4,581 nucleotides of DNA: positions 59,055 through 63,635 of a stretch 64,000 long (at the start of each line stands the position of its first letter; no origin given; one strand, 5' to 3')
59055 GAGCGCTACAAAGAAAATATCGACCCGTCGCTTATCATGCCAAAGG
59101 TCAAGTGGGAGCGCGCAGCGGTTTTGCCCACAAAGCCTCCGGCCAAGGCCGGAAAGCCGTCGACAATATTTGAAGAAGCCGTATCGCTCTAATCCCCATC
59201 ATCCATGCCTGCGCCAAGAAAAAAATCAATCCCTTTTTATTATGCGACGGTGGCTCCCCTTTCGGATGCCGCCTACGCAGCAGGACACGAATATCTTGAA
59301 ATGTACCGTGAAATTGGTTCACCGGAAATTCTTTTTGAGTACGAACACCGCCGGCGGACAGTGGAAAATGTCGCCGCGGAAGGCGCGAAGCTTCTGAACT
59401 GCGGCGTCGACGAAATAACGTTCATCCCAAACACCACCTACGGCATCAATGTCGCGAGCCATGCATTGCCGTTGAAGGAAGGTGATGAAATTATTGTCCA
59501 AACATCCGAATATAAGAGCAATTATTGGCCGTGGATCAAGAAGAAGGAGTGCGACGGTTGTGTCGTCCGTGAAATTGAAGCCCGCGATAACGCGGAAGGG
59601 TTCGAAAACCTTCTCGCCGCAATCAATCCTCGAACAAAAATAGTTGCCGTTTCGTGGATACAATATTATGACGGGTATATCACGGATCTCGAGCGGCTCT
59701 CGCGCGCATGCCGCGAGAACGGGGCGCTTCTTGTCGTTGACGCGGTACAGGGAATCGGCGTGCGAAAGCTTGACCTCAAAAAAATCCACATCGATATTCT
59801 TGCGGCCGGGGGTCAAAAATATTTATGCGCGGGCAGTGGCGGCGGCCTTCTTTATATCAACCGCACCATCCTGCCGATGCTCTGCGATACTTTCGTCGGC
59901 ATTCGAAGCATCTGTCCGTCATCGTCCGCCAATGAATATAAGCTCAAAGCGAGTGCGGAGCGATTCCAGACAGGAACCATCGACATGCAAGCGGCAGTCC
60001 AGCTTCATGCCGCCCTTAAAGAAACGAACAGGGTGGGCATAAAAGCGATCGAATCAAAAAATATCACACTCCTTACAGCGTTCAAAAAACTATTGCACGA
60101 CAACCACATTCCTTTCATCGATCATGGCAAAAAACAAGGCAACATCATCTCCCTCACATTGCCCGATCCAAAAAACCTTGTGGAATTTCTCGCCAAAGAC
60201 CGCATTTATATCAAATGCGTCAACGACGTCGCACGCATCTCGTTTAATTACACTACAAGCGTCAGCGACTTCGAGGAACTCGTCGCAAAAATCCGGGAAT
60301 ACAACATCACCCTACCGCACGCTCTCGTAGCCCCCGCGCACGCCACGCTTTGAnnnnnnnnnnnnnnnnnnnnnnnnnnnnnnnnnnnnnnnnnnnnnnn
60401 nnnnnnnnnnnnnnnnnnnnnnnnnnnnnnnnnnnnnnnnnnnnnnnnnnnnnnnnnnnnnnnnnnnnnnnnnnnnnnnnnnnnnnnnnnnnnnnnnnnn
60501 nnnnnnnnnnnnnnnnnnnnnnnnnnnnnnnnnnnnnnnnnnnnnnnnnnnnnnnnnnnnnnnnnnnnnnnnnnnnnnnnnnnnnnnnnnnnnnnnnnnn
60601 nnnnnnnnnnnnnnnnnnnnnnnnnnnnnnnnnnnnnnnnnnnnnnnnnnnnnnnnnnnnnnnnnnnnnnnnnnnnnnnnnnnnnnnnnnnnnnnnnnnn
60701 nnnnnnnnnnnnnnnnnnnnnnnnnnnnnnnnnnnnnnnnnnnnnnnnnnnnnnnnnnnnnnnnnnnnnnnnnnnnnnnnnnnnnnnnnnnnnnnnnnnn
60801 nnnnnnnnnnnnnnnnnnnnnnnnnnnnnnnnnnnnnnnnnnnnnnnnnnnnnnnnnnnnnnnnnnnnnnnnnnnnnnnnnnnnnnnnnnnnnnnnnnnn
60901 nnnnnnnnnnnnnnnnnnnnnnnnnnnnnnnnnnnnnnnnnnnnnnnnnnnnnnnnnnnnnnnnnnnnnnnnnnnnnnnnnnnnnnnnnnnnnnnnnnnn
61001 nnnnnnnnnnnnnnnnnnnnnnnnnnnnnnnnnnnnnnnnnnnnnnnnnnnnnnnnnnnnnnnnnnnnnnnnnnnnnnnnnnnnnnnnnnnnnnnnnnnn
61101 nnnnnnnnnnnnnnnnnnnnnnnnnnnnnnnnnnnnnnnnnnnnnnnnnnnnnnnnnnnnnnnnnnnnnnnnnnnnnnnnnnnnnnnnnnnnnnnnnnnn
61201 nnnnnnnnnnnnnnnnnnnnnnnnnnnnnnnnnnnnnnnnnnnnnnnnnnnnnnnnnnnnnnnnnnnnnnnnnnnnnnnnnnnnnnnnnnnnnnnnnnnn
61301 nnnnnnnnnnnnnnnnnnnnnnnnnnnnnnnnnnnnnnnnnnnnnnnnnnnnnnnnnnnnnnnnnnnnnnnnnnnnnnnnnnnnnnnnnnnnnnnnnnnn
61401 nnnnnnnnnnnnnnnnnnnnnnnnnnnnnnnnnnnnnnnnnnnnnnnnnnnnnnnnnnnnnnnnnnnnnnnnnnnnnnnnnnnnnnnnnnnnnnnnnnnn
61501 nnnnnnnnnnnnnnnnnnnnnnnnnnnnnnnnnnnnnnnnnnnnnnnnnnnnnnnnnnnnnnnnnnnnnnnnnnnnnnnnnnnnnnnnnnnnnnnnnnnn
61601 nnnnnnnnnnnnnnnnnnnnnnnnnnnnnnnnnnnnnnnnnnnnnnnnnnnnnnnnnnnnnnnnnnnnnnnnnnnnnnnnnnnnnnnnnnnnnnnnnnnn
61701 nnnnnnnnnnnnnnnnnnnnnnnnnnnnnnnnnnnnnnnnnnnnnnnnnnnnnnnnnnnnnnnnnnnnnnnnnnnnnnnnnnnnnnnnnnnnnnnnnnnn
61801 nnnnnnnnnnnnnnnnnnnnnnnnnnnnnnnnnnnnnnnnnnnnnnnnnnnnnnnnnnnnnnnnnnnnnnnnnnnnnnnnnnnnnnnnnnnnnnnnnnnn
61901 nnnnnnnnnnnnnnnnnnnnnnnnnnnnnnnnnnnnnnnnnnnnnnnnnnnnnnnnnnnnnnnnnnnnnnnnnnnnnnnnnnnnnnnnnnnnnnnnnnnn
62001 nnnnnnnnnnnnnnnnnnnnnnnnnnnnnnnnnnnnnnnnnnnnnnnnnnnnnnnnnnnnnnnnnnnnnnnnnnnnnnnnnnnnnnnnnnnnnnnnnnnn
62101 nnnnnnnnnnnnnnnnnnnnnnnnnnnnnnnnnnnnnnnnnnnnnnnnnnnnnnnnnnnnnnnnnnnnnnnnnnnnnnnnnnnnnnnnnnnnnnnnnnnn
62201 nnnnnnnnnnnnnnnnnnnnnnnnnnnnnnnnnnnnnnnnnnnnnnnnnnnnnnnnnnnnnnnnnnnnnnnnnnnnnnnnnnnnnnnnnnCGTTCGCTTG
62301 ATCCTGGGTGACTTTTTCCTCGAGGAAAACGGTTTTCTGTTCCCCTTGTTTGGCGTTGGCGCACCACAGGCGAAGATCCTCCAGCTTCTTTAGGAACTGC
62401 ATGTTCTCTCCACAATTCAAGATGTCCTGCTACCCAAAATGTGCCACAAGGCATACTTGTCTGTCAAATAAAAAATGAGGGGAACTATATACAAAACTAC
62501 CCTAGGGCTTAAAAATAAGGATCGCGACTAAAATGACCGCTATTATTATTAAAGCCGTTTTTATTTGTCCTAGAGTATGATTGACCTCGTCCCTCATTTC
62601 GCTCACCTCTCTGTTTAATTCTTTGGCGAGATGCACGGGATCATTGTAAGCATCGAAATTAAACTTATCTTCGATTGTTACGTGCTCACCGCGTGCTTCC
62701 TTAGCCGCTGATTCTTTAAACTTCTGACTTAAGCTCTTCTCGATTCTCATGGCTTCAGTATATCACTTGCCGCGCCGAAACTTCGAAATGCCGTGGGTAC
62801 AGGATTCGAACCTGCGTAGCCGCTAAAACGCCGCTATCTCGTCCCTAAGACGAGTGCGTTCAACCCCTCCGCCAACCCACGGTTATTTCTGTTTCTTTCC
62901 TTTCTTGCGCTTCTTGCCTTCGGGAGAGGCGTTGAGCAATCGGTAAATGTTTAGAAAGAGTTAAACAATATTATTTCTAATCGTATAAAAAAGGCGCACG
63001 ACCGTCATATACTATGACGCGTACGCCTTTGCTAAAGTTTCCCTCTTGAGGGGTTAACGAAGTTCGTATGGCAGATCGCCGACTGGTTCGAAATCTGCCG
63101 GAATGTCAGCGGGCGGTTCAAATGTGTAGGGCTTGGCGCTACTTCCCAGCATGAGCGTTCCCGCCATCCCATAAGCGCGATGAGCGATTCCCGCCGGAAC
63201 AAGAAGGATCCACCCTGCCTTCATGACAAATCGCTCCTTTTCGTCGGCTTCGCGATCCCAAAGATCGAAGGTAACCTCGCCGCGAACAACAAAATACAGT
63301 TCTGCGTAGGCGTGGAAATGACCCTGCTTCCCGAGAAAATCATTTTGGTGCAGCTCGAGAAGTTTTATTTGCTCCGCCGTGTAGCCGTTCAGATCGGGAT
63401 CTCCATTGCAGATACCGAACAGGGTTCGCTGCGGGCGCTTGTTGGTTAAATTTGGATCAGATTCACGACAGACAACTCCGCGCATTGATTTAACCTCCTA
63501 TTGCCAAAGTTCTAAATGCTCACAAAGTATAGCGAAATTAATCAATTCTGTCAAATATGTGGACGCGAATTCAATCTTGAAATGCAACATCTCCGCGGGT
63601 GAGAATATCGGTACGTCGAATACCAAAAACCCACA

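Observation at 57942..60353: SQD1/SqdB-like UDP-sulfoquinovose synthase with a class-V PLP enzyme, far from any SqdX-type partner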

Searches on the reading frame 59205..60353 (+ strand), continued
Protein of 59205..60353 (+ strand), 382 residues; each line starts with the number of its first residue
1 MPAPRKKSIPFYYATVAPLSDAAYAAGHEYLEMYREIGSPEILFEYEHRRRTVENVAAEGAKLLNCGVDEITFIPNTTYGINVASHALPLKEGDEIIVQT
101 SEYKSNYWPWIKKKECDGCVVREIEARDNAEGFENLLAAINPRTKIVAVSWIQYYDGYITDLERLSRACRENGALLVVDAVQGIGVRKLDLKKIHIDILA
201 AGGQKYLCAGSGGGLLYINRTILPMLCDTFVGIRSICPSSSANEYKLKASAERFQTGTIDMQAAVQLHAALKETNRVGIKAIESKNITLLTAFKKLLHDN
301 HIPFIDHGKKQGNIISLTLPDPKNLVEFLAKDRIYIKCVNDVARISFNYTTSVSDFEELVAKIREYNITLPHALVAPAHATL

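Call 47: find_homologous_proteins(query=window:59205-60353:+, max_evalue=1e-20)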
Query window:59205-60353:+ (382 aa): 156 proteins with E <= 1e-20 among 5164 candidates; the best 120 are listed.
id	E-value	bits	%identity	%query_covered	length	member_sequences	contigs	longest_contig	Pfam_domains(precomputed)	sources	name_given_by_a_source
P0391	1.7e-255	865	100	100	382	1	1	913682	PF00155.28,PF00266.26,PF01053.27,PF01041.24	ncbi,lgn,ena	-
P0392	3.5e-187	640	75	98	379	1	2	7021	PF00266.26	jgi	jgi:selenocysteine lyase/cysteine desulfurase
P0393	7.7e-163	560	69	93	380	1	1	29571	PF00155.28,PF00266.26,PF01053.27,PF01041.24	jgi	jgi:cysteine desulfurase/selenocysteine lyase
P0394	8.2e-162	556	69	96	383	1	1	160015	PF00155.28,PF00266.26,PF01041.24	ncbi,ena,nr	ncbi:MAG TPA: aminotransferase class V-fold PLP-dependent enzyme [Candidatus Paceibacterota bacteriu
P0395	3.2e-160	551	67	95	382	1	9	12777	PF00155.28,PF00266.26,PF01041.24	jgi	jgi:cysteine desulfurase / selenocysteine lyase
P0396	8.4e-160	550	67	95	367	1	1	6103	PF00155.28,PF00266.26,PF01053.27,PF01041.24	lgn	-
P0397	1.8e-106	374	50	94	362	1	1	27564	PF00266.26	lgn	-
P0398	7.4e-106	372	52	94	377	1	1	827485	PF00155.28,PF00266.26,PF01041.24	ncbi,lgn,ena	-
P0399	9.8e-106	372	50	96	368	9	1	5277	PF00155.28,PF00266.26,PF01041.24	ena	-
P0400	2.0e-105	371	49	95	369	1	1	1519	PF00155.28,PF00266.26,PF01041.24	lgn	-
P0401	2.8e-103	364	51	93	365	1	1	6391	PF00266.26,PF01041.24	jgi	jgi:cysteine desulfurase/selenocysteine lyase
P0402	5.5e-103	363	50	93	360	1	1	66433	PF00266.26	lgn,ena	-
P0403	8.2e-102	359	48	93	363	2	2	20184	PF00155.28,PF00266.26,PF01041.24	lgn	-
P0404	9.8e-102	359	50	92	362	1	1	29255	PF00266.26,PF01041.24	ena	-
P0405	2.9e-101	357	49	93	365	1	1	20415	PF00155.28,PF00266.26,PF01041.24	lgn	-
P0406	3.3e-100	354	48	94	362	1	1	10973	PF00266.26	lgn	-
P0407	6.2e-100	353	49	93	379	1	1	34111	PF00266.26,PF01041.24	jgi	jgi:selenocysteine lyase/cysteine desulfurase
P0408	2.9e-99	351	47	96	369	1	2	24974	PF00155.28,PF00266.26,PF01053.27,PF01041.24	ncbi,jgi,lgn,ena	-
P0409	3.9e-99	350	49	93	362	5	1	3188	PF00266.26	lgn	-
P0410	1.2e-98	349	46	96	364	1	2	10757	PF00155.28,PF00266.26,PF01041.24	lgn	-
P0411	1.6e-98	348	48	94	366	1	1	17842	PF00155.28,PF00266.26,PF01041.24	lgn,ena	-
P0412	2.0e-98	348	46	96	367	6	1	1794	PF00155.28,PF00266.26,PF01041.24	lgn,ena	-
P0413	1.0e-96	342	46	95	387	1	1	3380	PF00266.26,PF01041.24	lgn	-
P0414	1.2e-96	342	49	92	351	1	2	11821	PF00266.26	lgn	-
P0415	1.7e-96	342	47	94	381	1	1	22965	PF00155.28,PF00266.26,PF01041.24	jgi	jgi:cysteine desulfurase/selenocysteine lyase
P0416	3.0e-96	341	48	91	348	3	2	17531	PF00266.26,PF01041.24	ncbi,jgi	ncbi:MAG: aminotransferase class V-fold PLP-dependent enzyme [Candidatus Saccharimonadales bacterium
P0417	3.8e-96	340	48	96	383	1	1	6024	PF00266.26,PF01041.24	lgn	-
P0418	1.1e-95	339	48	95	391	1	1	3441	PF00155.28,PF00266.26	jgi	jgi:selenocysteine lyase/cysteine desulfurase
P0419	1.5e-95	338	45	92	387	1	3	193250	PF00155.28,PF00266.26,PF01041.24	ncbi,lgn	-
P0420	2.3e-95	338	48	94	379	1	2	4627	PF00266.26,PF01041.24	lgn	-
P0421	1.2e-94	336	47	96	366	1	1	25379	PF00155.28,PF00266.26,PF01041.24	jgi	jgi:cysteine desulfurase/selenocysteine lyase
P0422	1.6e-94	335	46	95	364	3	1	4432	PF00155.28,PF00266.26,PF01041.24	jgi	jgi:cysteine desulfurase/selenocysteine lyase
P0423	1.9e-94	335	48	91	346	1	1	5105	PF00266.26,PF01041.24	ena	-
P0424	4.2e-94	334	47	93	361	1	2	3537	PF00266.26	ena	-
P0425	1.4e-92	329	46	95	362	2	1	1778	PF00266.26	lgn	-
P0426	8.4e-92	326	46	93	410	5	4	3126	PF00155.28,PF00266.26,PF01041.24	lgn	-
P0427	1.6e-91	325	47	94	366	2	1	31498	PF00266.26,PF01041.24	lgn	-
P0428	2.8e-87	311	45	96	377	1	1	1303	PF00155.28,PF00266.26,PF01041.24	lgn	-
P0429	2.0e-86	308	44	94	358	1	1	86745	PF00266.26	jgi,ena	-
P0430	3.0e-81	291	45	83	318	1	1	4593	PF00155.28,PF00266.26,PF01041.24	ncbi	-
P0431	1.5e-68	250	38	94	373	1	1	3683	PF00266.26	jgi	jgi:cysteine desulfurase/selenocysteine lyase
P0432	6.2e-42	162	34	92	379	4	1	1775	PF00155.28,PF00266.26,PF01041.24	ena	-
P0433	1.5e-40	157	30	93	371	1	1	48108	PF00266.26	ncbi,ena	-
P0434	3.0e-40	156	36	71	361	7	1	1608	PF22580.3,PF00266.26,PF01041.24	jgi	jgi:selenocysteine lyase/cysteine desulfurase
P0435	5.4e-40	156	38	60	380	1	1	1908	PF22580.3,PF00266.26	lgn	-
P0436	3.7e-39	153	34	71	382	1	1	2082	PF22580.3,PF00266.26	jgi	jgi:cysteine desulfurase / selenocysteine lyase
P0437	1.3e-38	151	30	95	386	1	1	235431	PF00266.26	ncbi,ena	-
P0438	2.0e-38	150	32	81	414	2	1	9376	PF00155.28,PF00266.26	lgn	-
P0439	7.4e-38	149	36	61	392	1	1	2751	PF22580.3,PF00266.26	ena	-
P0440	7.5e-38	149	33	71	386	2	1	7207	PF22580.3,PF00266.26,PF01041.24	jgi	-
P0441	9.4e-38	148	33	72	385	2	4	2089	PF22580.3,PF00266.26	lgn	-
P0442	1.1e-37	148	35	75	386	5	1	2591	PF00266.26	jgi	jgi:selenocysteine lyase/cysteine desulfurase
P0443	1.2e-37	148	34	76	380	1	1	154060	PF22580.3,PF00266.26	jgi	jgi:cysteine desulfurase/selenocysteine lyase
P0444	1.3e-37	148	33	82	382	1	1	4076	PF00266.26,PF01041.24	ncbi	-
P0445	1.5e-37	148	30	91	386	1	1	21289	PF00266.26,PF01041.24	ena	-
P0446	2.1e-37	147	33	69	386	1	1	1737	PF22580.3,PF00266.26,PF01041.24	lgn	-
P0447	3.3e-37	146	36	60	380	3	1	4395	PF22580.3,PF00266.26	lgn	-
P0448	1.1e-36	145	45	43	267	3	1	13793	PF00266.26,PF01041.24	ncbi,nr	ncbi:MAG TPA: aminotransferase class V-fold PLP-dependent enzyme, partial [Gemmatimonadaceae bacteri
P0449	1.4e-36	144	33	71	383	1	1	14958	PF00266.26,PF01041.24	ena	-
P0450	1.7e-36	144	34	60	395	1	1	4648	PF00266.26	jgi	jgi:selenocysteine lyase/cysteine desulfurase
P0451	2.3e-36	144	34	71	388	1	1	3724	PF00266.26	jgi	jgi:cysteine desulfurase / selenocysteine lyase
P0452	1.0e-35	142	35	62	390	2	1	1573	PF00266.26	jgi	jgi:cysteine desulfurase/selenocysteine lyase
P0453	1.7e-35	141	31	80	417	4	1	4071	PF00266.26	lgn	-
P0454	2.5e-35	140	39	60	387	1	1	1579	PF00266.26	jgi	jgi:selenocysteine lyase/cysteine desulfurase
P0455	2.9e-35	140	38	54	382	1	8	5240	PF00266.26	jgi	jgi:cysteine desulfurase/selenocysteine lyase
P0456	3.8e-35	140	28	95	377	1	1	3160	PF00266.26,PF01041.24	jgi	jgi:selenocysteine lyase/cysteine desulfurase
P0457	6.0e-35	139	33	71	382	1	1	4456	PF22580.3,PF00266.26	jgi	jgi:selenocysteine lyase/cysteine desulfurase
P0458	6.7e-35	139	32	79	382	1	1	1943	PF22580.3,PF00266.26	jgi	jgi:selenocysteine lyase/cysteine desulfurase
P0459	7.7e-35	139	32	79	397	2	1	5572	PF00266.26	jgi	-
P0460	8.1e-35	139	36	60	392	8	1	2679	PF22580.3,PF00266.26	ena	-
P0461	2.1e-34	137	30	91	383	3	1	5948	PF22580.3,PF00266.26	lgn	-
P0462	2.1e-34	137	37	61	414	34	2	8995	PF00266.26,PF01041.24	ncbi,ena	-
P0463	2.3e-34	137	35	61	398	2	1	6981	PF00266.26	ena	-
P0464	2.7e-34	137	30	91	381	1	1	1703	PF00266.26,PF01041.24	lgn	-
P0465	3.3e-34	137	35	60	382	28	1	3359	PF00155.28,PF22580.3,PF00266.26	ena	-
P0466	3.4e-34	137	35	74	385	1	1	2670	PF22580.3,PF00266.26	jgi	jgi:cysteine desulfurase / selenocysteine lyase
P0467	4.4e-34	136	30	92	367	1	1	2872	PF22580.3,PF00266.26,PF01041.24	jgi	jgi:selenocysteine lyase/cysteine desulfurase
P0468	8.9e-34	135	34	68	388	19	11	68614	PF00266.26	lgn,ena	-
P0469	1.4e-33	135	35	59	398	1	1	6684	PF22580.3,PF00266.26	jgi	jgi:selenocysteine lyase/cysteine desulfurase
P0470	2.3e-33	134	33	74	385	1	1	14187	PF22580.3,PF00266.26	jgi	jgi:cysteine desulfurase / selenocysteine lyase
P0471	2.4e-33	134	34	62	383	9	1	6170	PF22580.3,PF00266.26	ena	-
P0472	4.6e-33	133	30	91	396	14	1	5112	PF22580.3,PF00266.26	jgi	jgi:selenocysteine lyase/cysteine desulfurase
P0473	5.3e-33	133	30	78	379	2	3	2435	PF00266.26,PF01041.24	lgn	-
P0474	7.0e-33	132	32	82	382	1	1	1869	PF22580.3,PF00266.26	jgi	jgi:cysteine desulfurase/selenocysteine lyase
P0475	7.2e-33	132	35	60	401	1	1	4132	PF22580.3,PF00266.26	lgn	-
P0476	7.9e-33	132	32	71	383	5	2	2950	PF22580.3,PF00266.26,PF01041.24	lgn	-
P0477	1.5e-32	131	30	91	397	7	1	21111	PF00266.26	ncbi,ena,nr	ncbi:MAG TPA: aminotransferase class V-fold PLP-dependent enzyme [Gemmatimonadales bacterium]|nr:ami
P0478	1.6e-32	131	37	55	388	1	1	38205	PF00266.26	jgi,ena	-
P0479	1.6e-32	131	31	81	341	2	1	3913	PF00155.28,PF00266.26,PF01041.24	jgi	jgi:selenocysteine lyase/cysteine desulfurase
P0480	1.9e-32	131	29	80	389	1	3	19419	PF00266.26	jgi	jgi:cysteine desulfurase / selenocysteine lyase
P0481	5.6e-32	129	29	91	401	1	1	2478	PF00266.26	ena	-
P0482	6.7e-32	129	39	49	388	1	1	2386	PF22580.3,PF00266.26,PF01041.24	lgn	-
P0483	7.4e-32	129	28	80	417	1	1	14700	PF00266.26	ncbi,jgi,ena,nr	ncbi:MAG: aminotransferase class V-fold PLP-dependent enzyme [Oscillospiraceae bacterium]|nr:aminotr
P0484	1.1e-31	128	35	61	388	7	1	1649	PF00266.26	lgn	-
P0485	2.6e-31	127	36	56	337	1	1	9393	PF22580.3,PF00266.26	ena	-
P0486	3.0e-31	127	32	81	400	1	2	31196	PF00155.28,PF00266.26,PF01041.24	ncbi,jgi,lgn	jgi:cysteine desulfurase/selenocysteine lyase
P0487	3.3e-31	127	31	73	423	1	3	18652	PF00266.26,PF01041.24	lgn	-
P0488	4.0e-31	126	29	87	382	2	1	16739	PF22580.3,PF00266.26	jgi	jgi:selenocysteine lyase/cysteine desulfurase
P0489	4.9e-31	126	29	73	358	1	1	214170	PF00266.26,PF01041.24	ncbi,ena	-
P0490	5.5e-31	126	30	69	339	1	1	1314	PF00266.26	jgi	jgi:selenocysteine lyase/cysteine desulfurase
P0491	8.3e-31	125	31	81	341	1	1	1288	PF00155.28,PF00266.26,PF01041.24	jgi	jgi:selenocysteine lyase/cysteine desulfurase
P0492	1.1e-30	125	29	91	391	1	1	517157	PF22580.3,PF00266.26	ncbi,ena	-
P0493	1.1e-30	125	27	91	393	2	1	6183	PF00266.26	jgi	-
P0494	1.4e-30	125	30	74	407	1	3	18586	PF00266.26,PF01041.24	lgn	-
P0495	1.5e-30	125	29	94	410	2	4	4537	PF00155.28,PF00266.26,PF01041.24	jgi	-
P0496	2.5e-30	124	33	62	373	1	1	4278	PF00266.26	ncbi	ncbi:MAG: aminotransferase class V-fold PLP-dependent enzyme, partial [Candidatus Eisenbacteria bact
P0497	3.0e-30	124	31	79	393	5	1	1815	PF00155.28,PF00266.26,PF01041.24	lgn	-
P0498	4.4e-30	123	29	91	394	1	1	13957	PF00266.26,PF01041.24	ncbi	-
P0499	4.7e-30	123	30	82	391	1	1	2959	PF00266.26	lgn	-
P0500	7.9e-30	122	31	79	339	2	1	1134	PF00155.28,PF00266.26,PF01041.24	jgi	jgi:selenocysteine lyase/cysteine desulfurase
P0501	8.0e-30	122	29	88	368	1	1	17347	PF00266.26,PF01053.27,PF01041.24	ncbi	-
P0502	8.3e-30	122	36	58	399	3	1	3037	PF00155.28,PF00266.26,PF01041.24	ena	-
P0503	8.4e-30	122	28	95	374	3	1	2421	PF00155.28,PF00266.26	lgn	-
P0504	1.1e-29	122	31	79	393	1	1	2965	PF00155.28,PF00266.26,PF01041.24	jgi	jgi:cysteine desulfurase / selenocysteine lyase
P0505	2.0e-29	121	28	81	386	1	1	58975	PF00266.26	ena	-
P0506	2.3e-29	121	30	80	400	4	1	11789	PF00155.28,PF00266.26,PF01041.24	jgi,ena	-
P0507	1.1e-28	118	33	60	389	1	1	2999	PF00266.26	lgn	-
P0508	1.4e-28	118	32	70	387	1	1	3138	PF00266.26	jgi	jgi:cysteine desulfurase/selenocysteine lyase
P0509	1.6e-28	118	30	69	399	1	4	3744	PF22580.3,PF00266.26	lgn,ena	-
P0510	1.8e-28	118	28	80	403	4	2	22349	PF00155.28,PF00266.26,PF01041.24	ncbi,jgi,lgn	jgi:cysteine desulfurase/selenocysteine lyase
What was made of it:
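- The partner family is a tight group at 250 bits or more, followed by a gap to 162 bits or less (call 47).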

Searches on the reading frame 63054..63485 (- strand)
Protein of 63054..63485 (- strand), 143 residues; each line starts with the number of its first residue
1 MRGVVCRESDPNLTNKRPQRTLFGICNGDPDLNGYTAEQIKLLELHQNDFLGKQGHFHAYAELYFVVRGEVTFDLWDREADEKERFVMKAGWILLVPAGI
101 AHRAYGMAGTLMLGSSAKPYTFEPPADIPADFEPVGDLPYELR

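Call 3: search_protein_families(library=pfam, proteins=[window:63054-63485:-], max_evalue=0.01)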
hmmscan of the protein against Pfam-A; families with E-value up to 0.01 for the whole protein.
window:63054-63485:- (143 aa): 3 families
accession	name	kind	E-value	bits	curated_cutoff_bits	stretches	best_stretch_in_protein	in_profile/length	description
PF07883.17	Cupin_2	-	1.6e-06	28.1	27.2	1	56-104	14-56/70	Cupin domain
PF03079.20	ARD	-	0.00088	19.9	27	1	54-103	86-134/157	ARD/ARD' family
PF02311.25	AraC_binding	-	0.0011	19.2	21.1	1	56-103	19-60/135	AraC-like ligand binding domain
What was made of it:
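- Tried and rejected: (8) The nearby cupin (63054-63485) matched Cupin_2/ARD only, not cysteine dioxygenase (call 3).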
